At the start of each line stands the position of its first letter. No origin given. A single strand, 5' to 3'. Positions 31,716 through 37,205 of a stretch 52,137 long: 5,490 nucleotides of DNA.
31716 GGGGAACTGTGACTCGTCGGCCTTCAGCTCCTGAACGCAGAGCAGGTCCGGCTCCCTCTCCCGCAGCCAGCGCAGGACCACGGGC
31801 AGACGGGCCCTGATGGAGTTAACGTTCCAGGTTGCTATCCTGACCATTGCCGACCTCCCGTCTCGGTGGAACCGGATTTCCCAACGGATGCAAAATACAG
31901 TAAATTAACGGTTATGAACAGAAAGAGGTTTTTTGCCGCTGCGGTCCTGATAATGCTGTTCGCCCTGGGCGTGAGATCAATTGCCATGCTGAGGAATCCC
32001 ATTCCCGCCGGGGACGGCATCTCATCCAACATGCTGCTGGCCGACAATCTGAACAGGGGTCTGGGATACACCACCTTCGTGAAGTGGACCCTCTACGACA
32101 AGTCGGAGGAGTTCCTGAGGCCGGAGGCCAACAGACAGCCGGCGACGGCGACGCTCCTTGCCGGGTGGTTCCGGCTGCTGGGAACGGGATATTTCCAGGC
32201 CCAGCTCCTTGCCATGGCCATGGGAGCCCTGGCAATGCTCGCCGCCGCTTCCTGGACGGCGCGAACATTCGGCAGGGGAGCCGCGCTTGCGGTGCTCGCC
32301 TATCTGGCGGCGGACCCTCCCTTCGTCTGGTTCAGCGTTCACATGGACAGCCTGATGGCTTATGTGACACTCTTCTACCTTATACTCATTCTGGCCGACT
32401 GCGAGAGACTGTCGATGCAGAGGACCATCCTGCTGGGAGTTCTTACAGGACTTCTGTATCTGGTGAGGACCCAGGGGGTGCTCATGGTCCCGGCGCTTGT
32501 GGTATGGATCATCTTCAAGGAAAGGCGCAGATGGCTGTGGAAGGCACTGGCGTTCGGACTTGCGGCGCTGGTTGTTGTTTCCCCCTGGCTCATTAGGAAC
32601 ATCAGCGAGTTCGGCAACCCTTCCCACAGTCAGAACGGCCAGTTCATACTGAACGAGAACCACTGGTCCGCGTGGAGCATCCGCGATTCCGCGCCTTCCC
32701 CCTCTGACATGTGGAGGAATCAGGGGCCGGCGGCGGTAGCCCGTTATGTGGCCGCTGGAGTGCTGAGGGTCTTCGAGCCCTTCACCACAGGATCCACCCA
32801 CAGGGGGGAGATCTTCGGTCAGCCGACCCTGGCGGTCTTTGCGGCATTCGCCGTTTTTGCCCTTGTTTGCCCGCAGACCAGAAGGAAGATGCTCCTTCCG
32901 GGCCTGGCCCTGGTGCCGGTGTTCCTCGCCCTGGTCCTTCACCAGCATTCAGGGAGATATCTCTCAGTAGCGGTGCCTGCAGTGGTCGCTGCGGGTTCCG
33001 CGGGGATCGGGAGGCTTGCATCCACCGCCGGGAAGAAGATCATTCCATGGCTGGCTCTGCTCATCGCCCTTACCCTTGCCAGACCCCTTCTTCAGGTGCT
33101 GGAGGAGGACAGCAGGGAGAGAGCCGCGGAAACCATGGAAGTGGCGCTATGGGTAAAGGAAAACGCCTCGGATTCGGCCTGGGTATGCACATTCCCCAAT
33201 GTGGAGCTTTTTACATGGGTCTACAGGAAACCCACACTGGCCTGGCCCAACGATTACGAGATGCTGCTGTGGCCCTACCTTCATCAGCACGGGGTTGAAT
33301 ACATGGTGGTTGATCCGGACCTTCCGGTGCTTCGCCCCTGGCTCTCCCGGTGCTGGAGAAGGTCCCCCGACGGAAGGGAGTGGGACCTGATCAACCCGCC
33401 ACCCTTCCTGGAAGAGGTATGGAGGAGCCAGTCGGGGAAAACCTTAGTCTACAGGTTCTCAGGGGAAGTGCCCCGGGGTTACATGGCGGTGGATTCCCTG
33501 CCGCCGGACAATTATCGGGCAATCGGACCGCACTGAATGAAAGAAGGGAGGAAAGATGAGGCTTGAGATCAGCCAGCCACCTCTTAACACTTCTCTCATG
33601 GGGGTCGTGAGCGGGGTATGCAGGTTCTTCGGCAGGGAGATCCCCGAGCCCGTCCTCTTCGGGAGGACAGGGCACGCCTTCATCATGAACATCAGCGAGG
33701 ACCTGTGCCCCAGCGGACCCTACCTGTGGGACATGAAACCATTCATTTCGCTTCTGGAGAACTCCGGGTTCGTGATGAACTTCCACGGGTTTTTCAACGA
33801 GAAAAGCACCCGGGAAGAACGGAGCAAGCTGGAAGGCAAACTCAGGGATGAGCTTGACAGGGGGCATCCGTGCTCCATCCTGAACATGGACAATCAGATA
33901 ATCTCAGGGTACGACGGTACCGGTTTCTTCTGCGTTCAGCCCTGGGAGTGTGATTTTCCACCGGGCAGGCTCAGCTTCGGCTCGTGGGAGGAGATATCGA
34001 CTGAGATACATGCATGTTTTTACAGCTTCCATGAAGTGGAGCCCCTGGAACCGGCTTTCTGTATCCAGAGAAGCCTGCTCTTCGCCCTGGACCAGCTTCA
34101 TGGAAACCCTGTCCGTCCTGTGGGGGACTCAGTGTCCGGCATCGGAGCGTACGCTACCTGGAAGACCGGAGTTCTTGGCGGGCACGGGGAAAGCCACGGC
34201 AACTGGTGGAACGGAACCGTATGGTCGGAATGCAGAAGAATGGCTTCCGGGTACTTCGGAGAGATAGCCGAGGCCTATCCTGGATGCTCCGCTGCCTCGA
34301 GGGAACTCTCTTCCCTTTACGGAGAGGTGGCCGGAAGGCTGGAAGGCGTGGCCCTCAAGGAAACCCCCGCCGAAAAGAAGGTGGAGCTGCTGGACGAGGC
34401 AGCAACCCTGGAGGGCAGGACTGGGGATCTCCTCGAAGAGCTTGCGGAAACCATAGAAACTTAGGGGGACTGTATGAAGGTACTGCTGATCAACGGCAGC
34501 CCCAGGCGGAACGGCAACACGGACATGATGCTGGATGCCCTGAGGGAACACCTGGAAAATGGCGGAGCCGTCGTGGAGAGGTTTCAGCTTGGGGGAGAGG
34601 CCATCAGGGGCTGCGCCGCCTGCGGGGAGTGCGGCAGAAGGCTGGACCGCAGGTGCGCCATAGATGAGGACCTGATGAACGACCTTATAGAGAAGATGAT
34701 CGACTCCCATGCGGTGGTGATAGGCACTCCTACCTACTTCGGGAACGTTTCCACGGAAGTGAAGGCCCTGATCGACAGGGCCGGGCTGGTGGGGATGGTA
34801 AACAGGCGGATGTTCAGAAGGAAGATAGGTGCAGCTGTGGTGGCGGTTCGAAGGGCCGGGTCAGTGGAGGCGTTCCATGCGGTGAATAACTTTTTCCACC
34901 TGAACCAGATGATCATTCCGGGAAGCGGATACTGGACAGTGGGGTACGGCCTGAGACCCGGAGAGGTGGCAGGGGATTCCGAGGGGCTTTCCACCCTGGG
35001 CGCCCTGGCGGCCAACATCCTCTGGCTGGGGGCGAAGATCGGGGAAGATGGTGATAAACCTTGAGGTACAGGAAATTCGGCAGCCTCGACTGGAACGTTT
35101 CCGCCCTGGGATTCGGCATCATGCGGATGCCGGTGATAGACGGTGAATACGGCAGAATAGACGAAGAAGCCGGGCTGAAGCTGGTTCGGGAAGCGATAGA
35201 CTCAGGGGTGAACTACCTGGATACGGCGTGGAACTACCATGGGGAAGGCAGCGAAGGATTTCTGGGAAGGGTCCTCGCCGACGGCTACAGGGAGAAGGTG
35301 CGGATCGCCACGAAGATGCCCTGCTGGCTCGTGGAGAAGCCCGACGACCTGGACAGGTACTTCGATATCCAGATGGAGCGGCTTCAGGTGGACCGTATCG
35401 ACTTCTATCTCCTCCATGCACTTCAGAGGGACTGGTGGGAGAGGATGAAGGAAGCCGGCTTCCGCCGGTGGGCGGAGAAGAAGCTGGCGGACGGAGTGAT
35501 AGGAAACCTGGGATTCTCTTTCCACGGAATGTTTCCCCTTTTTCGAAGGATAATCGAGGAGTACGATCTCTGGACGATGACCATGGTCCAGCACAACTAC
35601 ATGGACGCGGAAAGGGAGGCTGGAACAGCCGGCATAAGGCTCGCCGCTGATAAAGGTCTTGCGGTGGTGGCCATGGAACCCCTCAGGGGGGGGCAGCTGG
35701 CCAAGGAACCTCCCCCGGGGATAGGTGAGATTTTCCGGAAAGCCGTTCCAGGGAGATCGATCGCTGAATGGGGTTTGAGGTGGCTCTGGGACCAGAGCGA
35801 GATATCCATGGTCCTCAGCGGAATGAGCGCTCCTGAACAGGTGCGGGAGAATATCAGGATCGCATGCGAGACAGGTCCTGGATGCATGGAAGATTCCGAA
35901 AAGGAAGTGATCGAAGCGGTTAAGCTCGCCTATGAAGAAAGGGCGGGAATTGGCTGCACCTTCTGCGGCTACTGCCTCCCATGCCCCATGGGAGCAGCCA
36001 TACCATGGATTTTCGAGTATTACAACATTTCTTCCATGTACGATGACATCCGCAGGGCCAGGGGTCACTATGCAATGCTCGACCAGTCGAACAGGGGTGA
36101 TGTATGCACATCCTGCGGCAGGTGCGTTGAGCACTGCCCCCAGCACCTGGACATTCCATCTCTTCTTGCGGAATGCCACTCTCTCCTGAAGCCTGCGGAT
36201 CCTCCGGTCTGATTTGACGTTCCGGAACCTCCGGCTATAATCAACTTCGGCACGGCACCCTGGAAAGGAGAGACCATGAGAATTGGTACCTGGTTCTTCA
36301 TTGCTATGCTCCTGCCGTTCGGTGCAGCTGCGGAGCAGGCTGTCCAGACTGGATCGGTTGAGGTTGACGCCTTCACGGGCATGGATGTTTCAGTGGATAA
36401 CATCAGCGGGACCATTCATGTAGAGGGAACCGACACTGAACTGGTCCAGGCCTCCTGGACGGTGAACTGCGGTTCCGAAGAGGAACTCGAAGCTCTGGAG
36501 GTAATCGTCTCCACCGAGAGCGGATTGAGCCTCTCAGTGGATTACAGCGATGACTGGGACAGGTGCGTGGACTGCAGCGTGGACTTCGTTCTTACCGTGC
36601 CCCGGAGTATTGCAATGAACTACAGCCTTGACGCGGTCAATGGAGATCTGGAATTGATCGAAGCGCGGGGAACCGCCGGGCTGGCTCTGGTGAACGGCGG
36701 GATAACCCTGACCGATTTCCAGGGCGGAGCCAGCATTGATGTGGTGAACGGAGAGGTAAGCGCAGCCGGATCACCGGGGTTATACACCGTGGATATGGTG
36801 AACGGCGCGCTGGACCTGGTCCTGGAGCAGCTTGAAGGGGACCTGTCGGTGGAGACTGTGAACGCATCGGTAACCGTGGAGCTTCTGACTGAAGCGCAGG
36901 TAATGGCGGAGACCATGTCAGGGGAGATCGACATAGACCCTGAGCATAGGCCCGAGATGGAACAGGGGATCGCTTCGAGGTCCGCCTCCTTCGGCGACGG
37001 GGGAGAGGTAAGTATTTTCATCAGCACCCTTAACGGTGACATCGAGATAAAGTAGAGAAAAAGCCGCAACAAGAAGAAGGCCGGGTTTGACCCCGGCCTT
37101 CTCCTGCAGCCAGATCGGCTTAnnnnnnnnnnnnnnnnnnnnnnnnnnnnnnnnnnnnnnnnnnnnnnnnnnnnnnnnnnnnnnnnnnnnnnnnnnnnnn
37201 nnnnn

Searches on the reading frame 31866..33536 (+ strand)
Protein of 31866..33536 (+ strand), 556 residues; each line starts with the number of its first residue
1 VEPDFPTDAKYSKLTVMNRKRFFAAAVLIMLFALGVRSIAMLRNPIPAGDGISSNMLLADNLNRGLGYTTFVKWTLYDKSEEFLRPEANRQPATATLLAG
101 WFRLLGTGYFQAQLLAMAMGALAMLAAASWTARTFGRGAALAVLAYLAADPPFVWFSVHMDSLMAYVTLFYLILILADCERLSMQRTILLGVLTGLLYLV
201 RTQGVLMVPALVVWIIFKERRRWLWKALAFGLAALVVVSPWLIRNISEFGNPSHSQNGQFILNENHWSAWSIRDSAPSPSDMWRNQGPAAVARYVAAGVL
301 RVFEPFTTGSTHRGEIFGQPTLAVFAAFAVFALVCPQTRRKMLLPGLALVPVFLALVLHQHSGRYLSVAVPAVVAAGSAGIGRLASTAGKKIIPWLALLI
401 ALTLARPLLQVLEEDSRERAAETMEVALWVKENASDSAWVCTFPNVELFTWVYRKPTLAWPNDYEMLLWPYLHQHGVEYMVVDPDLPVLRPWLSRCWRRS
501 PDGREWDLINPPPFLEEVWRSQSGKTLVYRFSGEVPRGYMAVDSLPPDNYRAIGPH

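Call 72: search_protein_families(library=pfam, proteins=[window:31866-33536:+], max_evalue=0.001)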
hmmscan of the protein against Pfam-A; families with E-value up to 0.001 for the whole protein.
window:31866-33536:+ (556 aa): 1 family
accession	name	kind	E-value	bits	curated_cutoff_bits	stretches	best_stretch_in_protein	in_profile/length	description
PF13231.12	PMT_2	-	1.5e-10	41.9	26.1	1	92-243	4-159/160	Dolichyl-phosphate-mannose-protein mannosyltransferase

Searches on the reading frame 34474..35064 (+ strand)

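Call 10: search_protein_families(library=pfam, proteins=[window:34474-35064:+], max_evalue=0.01)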
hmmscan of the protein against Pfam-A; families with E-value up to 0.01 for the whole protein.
window:34474-35064:+ (196 aa): 2 families
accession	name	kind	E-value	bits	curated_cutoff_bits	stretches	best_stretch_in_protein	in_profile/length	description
PF03358.20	FMN_red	-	1.7e-30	106.1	24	1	1-158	1-149/152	NADPH-dependent FMN reductase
PF02525.22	Flavodoxin_2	-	4.8e-09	36.6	27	1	1-103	1-103/198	Flavodoxin-like fold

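Call 66: search_protein_families(library=padloc, proteins=[window:34474-35064:+], max_evalue=0.001)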
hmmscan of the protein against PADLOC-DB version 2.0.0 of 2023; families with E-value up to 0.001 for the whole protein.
window:34474-35064:+ (196 aa): 0 families

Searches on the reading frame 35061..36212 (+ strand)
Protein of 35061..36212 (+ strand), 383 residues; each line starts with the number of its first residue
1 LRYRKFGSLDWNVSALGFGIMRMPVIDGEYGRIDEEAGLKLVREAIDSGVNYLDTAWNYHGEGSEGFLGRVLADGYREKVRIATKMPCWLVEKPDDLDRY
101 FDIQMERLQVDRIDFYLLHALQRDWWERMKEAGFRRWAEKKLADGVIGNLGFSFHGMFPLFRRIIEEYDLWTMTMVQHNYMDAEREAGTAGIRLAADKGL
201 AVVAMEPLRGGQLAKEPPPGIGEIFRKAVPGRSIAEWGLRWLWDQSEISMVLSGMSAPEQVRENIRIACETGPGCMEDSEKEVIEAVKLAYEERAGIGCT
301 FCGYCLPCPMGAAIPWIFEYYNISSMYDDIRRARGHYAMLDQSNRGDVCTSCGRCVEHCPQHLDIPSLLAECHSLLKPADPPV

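Call 10: search_protein_families(library=pfam, proteins=[window:35061-36212:+], max_evalue=0.01)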
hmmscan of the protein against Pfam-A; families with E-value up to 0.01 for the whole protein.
window:35061-36212:+ (383 aa): 9 families
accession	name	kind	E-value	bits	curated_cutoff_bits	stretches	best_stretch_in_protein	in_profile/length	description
PF00248.27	Aldo_ket_red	-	1e-29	104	24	1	16-267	2-273/291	Aldo/keto reductase family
PF13187.11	Fer4_9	-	1.3e-08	35.1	27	1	299-362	2-50/52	4Fe-4S dicluster domain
PF13534.11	Fer4_17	-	3.7e-06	27.8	22.2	1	299-364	2-61/61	4Fe-4S dicluster domain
PF13183.11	Fer4_8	-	5.2e-06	27.3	27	1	299-362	5-67/68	4Fe-4S dicluster domain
PF13237.11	Fer4_10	-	2.6e-05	24.5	25.5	1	298-360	8-53/53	4Fe-4S dicluster domain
PF00037.32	Fer4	-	0.0029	17.8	21.1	1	347-361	6-20/24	4Fe-4S binding domain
PF13746.11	Fer4_18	-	0.0062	17.2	27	0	343-374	55-87/114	4Fe-4S dicluster domain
PF14697.11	Fer4_21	-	0.0062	17.1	35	0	346-360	38-52/59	4Fe-4S dicluster domain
PF12838.12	Fer4_7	-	0.0091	16.9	27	0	299-361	2-50/52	4Fe-4S dicluster domain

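Call 66: search_protein_families(library=padloc, proteins=[window:35061-36212:+], max_evalue=0.001)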
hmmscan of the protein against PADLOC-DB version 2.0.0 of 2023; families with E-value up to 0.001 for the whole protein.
window:35061-36212:+ (383 aa): 0 families

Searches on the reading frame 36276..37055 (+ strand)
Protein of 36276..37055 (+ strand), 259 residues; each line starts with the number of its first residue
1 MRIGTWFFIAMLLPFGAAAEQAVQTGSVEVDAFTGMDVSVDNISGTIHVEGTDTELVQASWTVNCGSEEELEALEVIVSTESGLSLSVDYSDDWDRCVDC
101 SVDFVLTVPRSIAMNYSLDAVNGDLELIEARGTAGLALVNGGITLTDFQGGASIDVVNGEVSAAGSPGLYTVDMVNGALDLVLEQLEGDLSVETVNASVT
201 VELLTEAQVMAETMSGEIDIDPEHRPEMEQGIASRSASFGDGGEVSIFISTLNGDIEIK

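Call 10: search_protein_families(library=pfam, proteins=[window:36276-37055:+], max_evalue=0.01)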
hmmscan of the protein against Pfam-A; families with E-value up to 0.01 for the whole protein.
window:36276-37055:+ (259 aa): 1 family
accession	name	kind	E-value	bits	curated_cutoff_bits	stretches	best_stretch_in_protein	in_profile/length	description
PF13349.12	DUF4097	-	3.4e-09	36.9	22.9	1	37-258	79-246/247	Toastrack DUF4097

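Call 66: search_protein_families(library=padloc, proteins=[window:36276-37055:+], max_evalue=0.001)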
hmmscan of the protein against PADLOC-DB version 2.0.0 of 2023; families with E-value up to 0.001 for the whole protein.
window:36276-37055:+ (259 aa): 0 families
